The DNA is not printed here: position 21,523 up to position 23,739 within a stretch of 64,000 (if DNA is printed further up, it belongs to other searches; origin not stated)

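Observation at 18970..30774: Candidate undescribed pathway: GDP-heptose enzymes, keto-sugar enzymes, three B12 radical SAM paralogs and two membrane proteins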

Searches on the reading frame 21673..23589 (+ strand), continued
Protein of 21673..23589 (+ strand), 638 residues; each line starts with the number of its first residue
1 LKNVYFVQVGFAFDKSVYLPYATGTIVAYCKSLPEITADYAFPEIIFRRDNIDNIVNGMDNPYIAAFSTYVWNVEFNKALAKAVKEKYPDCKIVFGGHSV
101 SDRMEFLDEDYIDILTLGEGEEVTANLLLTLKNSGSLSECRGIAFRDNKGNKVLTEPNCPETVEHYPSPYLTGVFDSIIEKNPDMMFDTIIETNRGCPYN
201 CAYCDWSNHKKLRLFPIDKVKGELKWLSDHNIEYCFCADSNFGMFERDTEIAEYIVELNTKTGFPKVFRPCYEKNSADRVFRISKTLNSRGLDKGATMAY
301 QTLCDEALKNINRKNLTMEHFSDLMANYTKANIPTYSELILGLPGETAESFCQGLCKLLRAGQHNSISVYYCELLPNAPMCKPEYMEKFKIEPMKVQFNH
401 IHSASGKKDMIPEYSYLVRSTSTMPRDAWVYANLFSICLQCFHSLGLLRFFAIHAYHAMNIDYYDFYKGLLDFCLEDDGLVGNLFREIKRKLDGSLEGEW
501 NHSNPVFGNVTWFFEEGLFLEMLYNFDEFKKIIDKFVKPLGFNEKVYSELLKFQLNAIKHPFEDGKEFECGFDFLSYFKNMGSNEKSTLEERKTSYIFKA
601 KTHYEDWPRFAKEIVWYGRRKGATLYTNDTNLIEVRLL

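Call 56: find_encoding_contigs(protein=P0067, flank=10000, max_places=1)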
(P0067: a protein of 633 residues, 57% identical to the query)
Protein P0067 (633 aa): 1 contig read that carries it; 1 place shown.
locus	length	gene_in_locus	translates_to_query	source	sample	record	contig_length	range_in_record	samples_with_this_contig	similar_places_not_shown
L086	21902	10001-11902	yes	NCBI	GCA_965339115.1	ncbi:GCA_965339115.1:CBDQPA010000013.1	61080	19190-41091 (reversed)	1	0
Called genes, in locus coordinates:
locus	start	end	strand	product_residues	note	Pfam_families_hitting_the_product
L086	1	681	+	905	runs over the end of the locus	PF07517:SecA_DEAD, PF00270:DEAD (weak), PF01043:SecA_PP_bind, PF21090:P-loop_SecA, PF07516:SecA_SW, PF02810:SEC-C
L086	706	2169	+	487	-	-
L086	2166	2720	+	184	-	-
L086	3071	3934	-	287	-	-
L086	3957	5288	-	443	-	PF12708:Pect-lyase_RHGA_epim (weak), PF00295:Glyco_hydro_28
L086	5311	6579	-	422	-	PF00483:NTP_transferase, PF01128:IspD (faint), PF12804:NTP_transf_3, PF00702:Hydrolase, PF08645:PNK3P (weak), PF13419:HAD_2 (weak), PF13242:Hydrolase_like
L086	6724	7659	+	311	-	PF01073:3Beta_HSD, PF01370:Epimerase, PF02719:Polysacc_synt_2 (weak), PF04321:RmlD_sub_bind, PF05368:NmrA (weak), PF16363:GDP_Man_Dehyd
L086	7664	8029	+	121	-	PF14667:Polysacc_synt_C (weak), PF07883:Cupin_2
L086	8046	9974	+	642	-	PF04055:Radical_SAM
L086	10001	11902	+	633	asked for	PF02310:B12-binding, PF04055:Radical_SAM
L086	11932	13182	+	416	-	-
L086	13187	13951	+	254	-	-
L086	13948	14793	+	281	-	PF01073:3Beta_HSD (weak), PF01370:Epimerase, PF04321:RmlD_sub_bind, PF16363:GDP_Man_Dehyd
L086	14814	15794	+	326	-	PF00288:GHMP_kinases_N, PF08544:GHMP_kinases_C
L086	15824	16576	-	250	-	PF00535:Glycos_transf_2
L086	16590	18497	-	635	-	PF02310:B12-binding, PF04055:Radical_SAM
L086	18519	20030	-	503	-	PF02310:B12-binding, PF04055:Radical_SAM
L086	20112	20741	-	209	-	PF00657:Lipase_GDSL, PF04311:DUF459, PF13472:Lipase_GDSL_2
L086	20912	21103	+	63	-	-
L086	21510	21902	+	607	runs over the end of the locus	-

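Call 60: search_solved_structures(query=window:21673-23589:+, max_evalue=1e-10, show_alignments=1)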
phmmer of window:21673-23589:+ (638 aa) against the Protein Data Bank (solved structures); distinct sequences matched with E-value up to 1e-10: 2.
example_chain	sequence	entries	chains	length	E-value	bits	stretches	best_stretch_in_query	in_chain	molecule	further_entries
7kdx_A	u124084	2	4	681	1.3e-88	301.2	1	5-489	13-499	Methyltransferase TokK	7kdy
9n1b_A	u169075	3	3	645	3.7e-51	177.4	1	41-474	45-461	Radical SAM protein | Radical SAM enzyme CysS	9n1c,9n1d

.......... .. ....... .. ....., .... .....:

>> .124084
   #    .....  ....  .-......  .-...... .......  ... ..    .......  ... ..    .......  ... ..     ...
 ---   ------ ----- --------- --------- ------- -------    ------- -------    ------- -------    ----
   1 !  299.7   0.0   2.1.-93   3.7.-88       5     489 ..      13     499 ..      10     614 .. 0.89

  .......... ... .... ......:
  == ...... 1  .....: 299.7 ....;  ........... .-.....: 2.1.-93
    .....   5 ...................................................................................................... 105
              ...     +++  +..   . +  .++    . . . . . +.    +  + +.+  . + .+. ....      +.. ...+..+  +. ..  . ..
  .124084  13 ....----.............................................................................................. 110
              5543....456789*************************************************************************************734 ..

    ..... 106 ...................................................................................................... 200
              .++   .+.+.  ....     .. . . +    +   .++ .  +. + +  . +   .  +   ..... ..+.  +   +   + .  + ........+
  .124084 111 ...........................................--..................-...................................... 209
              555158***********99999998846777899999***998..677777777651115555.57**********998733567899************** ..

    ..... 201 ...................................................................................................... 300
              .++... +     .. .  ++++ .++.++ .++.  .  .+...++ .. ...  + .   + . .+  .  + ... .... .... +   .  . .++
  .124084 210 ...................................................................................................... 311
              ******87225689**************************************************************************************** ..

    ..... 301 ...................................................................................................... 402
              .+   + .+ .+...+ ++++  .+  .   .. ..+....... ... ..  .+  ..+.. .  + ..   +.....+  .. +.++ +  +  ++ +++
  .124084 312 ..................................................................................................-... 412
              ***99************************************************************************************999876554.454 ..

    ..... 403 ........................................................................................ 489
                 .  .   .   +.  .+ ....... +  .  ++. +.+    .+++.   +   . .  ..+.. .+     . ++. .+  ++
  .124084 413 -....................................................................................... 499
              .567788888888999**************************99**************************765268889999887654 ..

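Call 67: search_solved_structures(query=L086:15824-16576:-, max_evalue=0.001)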
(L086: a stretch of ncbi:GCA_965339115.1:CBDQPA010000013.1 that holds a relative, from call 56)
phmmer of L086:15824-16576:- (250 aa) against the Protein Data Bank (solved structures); distinct sequences matched with E-value up to 0.001: 0.

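Call 68: search_protein_families(library=ncbifam, proteins=[L086:15824-16576:-, L011:2736-3503:+, L086:13948-14793:+, L085:13201-13941:+, L085:11931-13181:+, L086:18519-20030:-, L001:15648-17132:+], max_evalue=0.00001)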
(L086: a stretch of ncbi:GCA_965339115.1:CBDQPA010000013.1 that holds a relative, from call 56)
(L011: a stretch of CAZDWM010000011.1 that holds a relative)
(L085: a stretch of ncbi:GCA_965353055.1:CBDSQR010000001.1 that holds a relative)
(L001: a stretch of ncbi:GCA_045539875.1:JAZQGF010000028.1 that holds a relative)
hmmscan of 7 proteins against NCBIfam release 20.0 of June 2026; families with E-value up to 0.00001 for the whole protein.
L086:15824-16576:- (250 aa): 1 family
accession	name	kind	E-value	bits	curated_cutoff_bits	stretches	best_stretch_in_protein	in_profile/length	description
TIGR04182.1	glyco_TIGR04182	equivalog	2.4e-08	33.7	325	1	83-222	59-197/293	S-layer glycoprotein N-glycosyltransferase AglJ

L011:2736-3503:+ (256 aa): 1 family
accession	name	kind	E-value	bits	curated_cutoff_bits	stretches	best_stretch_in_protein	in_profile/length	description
TIGR03937.1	PgaC_IcaA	equivalog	2.2e-10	40.1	422.3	1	11-131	41-157/407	poly-beta-1,6-N-acetyl-D-glucosamine synthase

L086:13948-14793:+ (281 aa): 7 families
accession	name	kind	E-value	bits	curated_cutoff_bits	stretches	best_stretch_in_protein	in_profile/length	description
TIGR01179.1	galE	equivalog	1e-16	60.7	262.3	1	2-151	2-157/332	UDP-glucose 4-epimerase GalE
TIGR01214.1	rmlD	equivalog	1e-13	51.1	224.05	1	2-279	2-266/285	dTDP-4-dehydrorhamnose reductase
TIGR01181.1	dTDP_gluc_dehyt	equivalog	3.9e-12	45.9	365.1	1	5-158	6-176/321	dTDP-glucose 4,6-dehydratase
TIGR02197.1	heptose_epim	equivalog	1.3e-08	34.4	274.6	1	4-151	4-150/316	ADP-glyceromanno-heptose 6-epimerase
TIGR04180.1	EDH_00030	hypoth_equivalog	1.7e-07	30.6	475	1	33-152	40-158/297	NAD-dependent 4,6-dehydratase LegB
NF043036.1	ErythonDh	equivalog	9e-07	28.4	325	1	3-150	4-160/321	D-erythronate dehydrogenase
NF007956.0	PRK10675.1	subfamily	1.4e-06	27.7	394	1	12-150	14-160/338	UDP-glucose 4-epimerase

L085:13201-13941:+ (246 aa): 0 families

L085:11931-13181:+ (416 aa): 0 families

L086:18519-20030:- (503 aa): 22 families
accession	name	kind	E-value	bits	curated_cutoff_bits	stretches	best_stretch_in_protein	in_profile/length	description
TIGR04014.1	B12_SAM_MJ_0865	equivalog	1.2e-40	139.6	360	1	21-358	12-338/434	methyl-coenzyme M reductase glutamine C-methyltransferase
TIGR04479.1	bcpD_PhpK_rSAM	subfamily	5.5e-36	124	600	1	20-377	72-430/504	PhpK family radical SAM P-methyltransferase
TIGR03471.1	HpnJ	equivalog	5.6e-36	124.4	577.6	1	89-385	101-394/472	hopanoid biosynthesis associated radical SAM protein HpnJ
NF050148.1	rSAM_ApyD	equivalog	2.7e-33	115.3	750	1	56-354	73-364/645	RiPP biosynthesis radical SAM protein ApyD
TIGR04072.2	rSAM_ladder_B12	equivalog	1.3e-32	113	360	1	17-385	15-373/443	lipid biosynthesis B12-binding/radical SAM protein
TIGR02026.1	BchE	equivalog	3.5e-30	105.3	481.35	1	18-379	20-388/497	magnesium-protoporphyrin IX monomethyl ester anaerobic oxidative cyclase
TIGR04367.1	HpnR_B12_rSAM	equivalog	9.4e-27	93.7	650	1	1-375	1-370/490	hopanoid C-3 methylase HpnR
TIGR04385.1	B12_rSAM_cofa1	equivalog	1.1e-26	94.1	450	1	6-356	6-364/438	B12 lower ligand biosynthesis radical SAM protein BzaD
TIGR04013.1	B12_SAM_MJ_1487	hypoth_equivalog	5.6e-26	91.3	251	2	45-222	31-186/382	TIGR04013 family B12-binding domain/radical SAM domain-containing protein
NF038361.1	rSAM_Sden_1168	equivalog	7.8e-26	90.7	575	1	46-361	129-456/560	Sden_1168 family B12-binding radical SAM P-methyltransferase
TIGR03975.1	rSAM_ocin_1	subfamily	2.8e-25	88.9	281.85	1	53-356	124-430/606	RiPP maturation radical SAM C-methyltransferase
TIGR04295.1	B12_rSAM_oligo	hypoth_equivalog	1.4e-21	76.7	400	1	20-371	25-377/422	TIGR04295 family B12-binding domain-containing radical SAM protein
NF033070.1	rSAM_AprD4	equivalog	1.1e-20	74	500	1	19-374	41-386/456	AprD4 family radical SAM diol-dehydratase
NF045585.1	rSAM_slr0320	equivalog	7.7e-15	54.4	775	1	88-349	141-402/511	photosystem II high light acclimation radical SAM protein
TIGR00089.1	TIGR00089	subfamily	8.4e-12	44.6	251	1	292-375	252-337/429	MiaB/RimO family radical SAM methylthiotransferase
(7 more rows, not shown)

L001:15648-17132:+ (494 aa): 26 families (the best 25 are shown)
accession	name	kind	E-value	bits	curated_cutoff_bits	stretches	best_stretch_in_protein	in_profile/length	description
TIGR03471.1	HpnJ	equivalog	5.2e-42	144.3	577.6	1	85-381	97-392/472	hopanoid biosynthesis associated radical SAM protein HpnJ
TIGR04479.1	bcpD_PhpK_rSAM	subfamily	3.5e-39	134.5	600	1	21-356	73-411/504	PhpK family radical SAM P-methyltransferase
TIGR02026.1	BchE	equivalog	3.5e-38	131.7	481.35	1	19-376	21-387/497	magnesium-protoporphyrin IX monomethyl ester anaerobic oxidative cyclase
TIGR04072.2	rSAM_ladder_B12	equivalog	5.4e-38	130.8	360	1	19-381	17-377/443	lipid biosynthesis B12-binding/radical SAM protein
TIGR04014.1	B12_SAM_MJ_0865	equivalog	2.2e-37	128.9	360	1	22-381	13-363/434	methyl-coenzyme M reductase glutamine C-methyltransferase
NF050148.1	rSAM_ApyD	equivalog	1.8e-33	115.8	750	1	47-379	64-396/645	RiPP biosynthesis radical SAM protein ApyD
TIGR04385.1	B12_rSAM_cofa1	equivalog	3.3e-29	102.4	450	1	20-354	20-364/438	B12 lower ligand biosynthesis radical SAM protein BzaD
NF038361.1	rSAM_Sden_1168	equivalog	3e-28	98.7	575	1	49-419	132-512/560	Sden_1168 family B12-binding radical SAM P-methyltransferase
TIGR04013.1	B12_SAM_MJ_1487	hypoth_equivalog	3.3e-28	98.6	251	2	47-228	33-195/382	TIGR04013 family B12-binding domain/radical SAM domain-containing protein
NF033070.1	rSAM_AprD4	equivalog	3.2e-21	75.8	500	1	20-380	42-394/456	AprD4 family radical SAM diol-dehydratase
TIGR04367.1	HpnR_B12_rSAM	equivalog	3.6e-21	75.3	650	1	19-375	21-372/490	hopanoid C-3 methylase HpnR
TIGR03975.1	rSAM_ocin_1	subfamily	1.5e-18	66.7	281.85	1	52-354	123-430/606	RiPP maturation radical SAM C-methyltransferase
TIGR03960.1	rSAM_fuse_unch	hypoth_equivalog_domain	1.3e-15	57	462.3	1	187-356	256-426/605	TIGR03960 family B12-binding radical SAM protein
TIGR04190.1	B12_SAM_Ta0216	equivalog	3.2e-14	52.4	500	1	20-402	37-452/554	TIGR04190 family B12-binding domain/radical SAM domain protein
TIGR04295.1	B12_rSAM_oligo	hypoth_equivalog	1.2e-13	50.5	400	1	84-308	100-315/422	TIGR04295 family B12-binding domain-containing radical SAM protein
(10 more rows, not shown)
